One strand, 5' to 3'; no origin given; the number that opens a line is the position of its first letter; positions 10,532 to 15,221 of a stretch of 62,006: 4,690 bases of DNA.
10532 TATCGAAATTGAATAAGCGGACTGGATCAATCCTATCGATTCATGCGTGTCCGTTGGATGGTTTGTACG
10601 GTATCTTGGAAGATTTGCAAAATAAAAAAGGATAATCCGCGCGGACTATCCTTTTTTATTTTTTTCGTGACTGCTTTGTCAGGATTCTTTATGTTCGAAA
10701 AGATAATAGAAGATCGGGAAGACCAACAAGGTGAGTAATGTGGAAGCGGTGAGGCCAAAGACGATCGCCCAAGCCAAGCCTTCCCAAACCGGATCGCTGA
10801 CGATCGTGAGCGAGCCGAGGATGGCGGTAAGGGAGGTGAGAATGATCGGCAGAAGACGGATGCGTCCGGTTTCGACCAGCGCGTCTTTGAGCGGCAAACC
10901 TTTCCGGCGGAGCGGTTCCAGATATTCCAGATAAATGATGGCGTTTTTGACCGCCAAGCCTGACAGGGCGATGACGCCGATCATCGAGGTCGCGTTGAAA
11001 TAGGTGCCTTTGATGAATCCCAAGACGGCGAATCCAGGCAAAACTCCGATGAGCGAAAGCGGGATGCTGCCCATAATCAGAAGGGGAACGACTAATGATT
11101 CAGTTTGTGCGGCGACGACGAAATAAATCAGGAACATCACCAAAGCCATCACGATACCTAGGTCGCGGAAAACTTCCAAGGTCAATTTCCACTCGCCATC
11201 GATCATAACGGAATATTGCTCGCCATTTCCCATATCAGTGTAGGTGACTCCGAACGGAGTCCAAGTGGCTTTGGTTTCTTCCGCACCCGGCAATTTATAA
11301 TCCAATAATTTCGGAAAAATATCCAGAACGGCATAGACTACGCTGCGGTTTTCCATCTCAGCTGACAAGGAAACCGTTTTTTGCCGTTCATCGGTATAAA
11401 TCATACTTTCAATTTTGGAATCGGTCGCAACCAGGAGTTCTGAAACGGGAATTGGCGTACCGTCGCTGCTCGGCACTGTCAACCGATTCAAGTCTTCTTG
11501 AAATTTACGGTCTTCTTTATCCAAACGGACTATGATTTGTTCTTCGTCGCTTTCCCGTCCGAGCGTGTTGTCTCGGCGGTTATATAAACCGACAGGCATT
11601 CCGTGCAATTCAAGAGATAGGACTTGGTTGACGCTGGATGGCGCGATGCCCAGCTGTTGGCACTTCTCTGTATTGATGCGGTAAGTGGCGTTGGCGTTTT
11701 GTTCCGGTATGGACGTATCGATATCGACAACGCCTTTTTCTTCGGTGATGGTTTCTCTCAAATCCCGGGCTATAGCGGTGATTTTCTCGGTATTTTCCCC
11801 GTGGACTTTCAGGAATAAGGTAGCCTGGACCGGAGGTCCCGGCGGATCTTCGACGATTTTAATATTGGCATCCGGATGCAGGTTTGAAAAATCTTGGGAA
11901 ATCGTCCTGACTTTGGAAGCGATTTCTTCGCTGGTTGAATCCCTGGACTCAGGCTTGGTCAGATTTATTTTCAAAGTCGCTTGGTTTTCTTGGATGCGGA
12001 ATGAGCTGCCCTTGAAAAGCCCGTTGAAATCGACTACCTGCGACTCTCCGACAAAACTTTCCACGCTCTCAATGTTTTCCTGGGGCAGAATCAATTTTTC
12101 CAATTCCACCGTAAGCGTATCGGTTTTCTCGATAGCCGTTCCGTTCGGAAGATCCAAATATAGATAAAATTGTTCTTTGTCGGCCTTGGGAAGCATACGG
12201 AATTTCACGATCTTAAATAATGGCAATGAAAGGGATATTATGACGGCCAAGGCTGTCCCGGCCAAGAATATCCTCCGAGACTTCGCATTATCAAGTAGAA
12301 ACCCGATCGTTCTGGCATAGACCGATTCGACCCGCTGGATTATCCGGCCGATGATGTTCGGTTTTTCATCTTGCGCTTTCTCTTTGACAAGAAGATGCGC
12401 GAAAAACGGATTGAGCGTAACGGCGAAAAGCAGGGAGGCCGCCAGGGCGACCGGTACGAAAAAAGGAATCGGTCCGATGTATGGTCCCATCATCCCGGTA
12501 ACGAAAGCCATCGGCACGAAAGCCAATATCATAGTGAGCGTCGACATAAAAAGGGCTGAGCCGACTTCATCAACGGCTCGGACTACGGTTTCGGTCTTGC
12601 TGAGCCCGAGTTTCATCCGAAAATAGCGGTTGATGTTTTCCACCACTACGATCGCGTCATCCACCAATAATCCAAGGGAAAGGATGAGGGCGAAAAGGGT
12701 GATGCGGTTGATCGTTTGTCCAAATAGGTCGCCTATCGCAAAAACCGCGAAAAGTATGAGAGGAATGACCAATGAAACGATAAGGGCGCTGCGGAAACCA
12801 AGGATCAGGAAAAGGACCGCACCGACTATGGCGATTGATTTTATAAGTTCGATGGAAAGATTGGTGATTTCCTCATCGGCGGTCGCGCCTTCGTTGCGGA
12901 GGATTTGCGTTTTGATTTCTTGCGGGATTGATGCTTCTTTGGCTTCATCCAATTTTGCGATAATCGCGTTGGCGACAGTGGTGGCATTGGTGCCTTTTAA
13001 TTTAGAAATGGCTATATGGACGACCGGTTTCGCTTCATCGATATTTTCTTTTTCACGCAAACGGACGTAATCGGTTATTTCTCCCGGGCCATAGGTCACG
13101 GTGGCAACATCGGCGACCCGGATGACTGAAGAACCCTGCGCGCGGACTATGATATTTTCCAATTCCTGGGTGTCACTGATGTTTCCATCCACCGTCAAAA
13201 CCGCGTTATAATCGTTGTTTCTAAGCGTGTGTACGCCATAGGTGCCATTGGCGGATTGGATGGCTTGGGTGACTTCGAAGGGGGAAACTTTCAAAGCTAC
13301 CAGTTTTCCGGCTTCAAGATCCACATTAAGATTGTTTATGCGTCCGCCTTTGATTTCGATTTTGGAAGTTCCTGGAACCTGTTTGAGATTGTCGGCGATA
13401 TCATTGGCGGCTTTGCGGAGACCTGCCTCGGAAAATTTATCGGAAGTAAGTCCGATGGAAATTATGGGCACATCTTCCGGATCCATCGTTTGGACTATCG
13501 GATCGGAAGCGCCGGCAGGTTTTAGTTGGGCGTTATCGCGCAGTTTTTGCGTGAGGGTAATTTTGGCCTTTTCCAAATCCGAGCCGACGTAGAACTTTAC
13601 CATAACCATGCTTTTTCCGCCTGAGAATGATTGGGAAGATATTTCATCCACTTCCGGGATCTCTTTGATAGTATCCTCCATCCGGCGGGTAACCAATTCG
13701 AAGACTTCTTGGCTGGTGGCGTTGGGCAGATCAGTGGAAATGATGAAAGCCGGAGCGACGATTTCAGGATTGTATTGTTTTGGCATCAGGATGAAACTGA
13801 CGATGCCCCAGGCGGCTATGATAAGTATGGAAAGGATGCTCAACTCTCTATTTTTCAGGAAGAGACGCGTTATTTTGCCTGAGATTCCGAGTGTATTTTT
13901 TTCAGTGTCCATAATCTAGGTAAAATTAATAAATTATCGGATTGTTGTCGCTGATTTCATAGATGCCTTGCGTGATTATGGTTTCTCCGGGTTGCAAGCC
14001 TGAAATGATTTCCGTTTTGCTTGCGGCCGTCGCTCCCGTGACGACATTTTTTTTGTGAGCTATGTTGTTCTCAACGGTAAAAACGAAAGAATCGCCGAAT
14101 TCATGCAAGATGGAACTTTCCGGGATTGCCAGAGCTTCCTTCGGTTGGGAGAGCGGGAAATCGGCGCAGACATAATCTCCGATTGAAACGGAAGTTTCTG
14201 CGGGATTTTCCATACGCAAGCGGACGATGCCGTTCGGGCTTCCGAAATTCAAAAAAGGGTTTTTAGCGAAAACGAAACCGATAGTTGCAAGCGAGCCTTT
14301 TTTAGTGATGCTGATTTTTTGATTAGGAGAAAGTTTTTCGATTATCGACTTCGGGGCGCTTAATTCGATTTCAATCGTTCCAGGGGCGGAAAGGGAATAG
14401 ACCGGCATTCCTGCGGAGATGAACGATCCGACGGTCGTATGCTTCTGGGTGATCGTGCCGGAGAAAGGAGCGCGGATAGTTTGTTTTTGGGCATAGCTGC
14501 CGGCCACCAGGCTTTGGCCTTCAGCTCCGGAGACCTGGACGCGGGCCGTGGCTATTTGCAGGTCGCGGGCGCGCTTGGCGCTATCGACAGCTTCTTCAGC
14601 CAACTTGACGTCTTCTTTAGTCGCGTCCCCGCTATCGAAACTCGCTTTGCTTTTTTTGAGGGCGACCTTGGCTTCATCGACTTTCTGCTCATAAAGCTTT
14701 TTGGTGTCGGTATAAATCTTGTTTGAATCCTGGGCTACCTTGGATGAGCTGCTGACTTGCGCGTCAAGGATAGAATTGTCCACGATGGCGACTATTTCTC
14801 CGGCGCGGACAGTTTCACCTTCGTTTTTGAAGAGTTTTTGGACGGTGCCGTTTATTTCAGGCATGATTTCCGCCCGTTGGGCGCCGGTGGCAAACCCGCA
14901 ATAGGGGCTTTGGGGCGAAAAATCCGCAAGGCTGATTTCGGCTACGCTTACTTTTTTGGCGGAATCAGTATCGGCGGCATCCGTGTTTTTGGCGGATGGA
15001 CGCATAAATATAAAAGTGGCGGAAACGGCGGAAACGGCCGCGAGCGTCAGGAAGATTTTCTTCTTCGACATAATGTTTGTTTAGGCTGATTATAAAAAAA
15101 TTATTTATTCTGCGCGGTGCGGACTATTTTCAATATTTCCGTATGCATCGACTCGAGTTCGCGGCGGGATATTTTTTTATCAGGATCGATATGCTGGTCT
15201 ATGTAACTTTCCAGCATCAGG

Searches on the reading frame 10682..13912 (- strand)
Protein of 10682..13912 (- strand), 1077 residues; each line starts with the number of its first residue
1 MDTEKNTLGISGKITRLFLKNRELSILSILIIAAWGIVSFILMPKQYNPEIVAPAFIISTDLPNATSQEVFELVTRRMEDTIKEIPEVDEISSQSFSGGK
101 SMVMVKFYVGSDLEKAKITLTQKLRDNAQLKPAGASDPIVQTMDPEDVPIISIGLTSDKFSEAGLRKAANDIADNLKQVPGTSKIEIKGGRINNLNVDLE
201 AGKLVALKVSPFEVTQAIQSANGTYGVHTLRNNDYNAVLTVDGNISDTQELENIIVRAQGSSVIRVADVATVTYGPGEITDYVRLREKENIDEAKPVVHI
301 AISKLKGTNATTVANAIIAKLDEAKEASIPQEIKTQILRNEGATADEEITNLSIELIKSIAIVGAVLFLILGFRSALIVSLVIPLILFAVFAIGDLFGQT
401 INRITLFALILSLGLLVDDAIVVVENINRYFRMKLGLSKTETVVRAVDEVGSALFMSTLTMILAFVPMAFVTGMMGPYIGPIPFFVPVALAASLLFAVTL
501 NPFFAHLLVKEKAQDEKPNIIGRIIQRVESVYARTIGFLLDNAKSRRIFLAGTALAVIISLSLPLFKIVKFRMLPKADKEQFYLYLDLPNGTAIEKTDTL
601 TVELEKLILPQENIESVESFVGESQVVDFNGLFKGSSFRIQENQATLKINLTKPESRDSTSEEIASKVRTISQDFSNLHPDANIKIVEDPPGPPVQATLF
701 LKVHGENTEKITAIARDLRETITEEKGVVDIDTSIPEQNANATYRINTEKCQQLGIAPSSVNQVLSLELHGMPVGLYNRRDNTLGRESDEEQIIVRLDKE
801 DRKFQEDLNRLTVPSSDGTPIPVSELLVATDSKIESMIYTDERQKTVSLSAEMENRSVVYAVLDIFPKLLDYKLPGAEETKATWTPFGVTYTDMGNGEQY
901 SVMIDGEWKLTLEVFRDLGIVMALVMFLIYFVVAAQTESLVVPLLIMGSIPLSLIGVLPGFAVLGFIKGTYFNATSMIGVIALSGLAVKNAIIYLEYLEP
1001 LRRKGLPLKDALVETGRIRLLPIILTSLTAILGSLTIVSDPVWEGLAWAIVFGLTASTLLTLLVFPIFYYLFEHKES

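Call 21: search_protein_families(library=pfam, proteins=[window:10682-13912:-], max_evalue=0.00001)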
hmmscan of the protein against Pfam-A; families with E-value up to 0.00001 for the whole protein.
window:10682-13912:- (1077 aa): 2 families
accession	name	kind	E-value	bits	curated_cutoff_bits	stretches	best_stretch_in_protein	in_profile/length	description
PF00873.25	ACR_tran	-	7.4e-157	524.3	28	1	15-1072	2-1020/1021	AcrB/AcrD/AcrF family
PF03176.21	MMPL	-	1.2e-07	31.4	20.5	1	304-511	93-305/333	MMPL family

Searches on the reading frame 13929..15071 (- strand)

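Call 21: search_protein_families(library=pfam, proteins=[window:13929-15071:-], max_evalue=0.00001)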
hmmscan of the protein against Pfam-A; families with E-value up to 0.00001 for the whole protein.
window:13929-15071:- (381 aa): 2 families
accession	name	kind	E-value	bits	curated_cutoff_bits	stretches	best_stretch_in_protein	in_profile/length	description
PF13437.12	HlyD_3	-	2.4e-11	44.7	22.2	1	198-260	1-65/106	HlyD family secretion protein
PF16576.10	HlyD_D23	-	8e-10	38.8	30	1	67-290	20-204/214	Barrel-sandwich domain of CusB or HlyD membrane-fusion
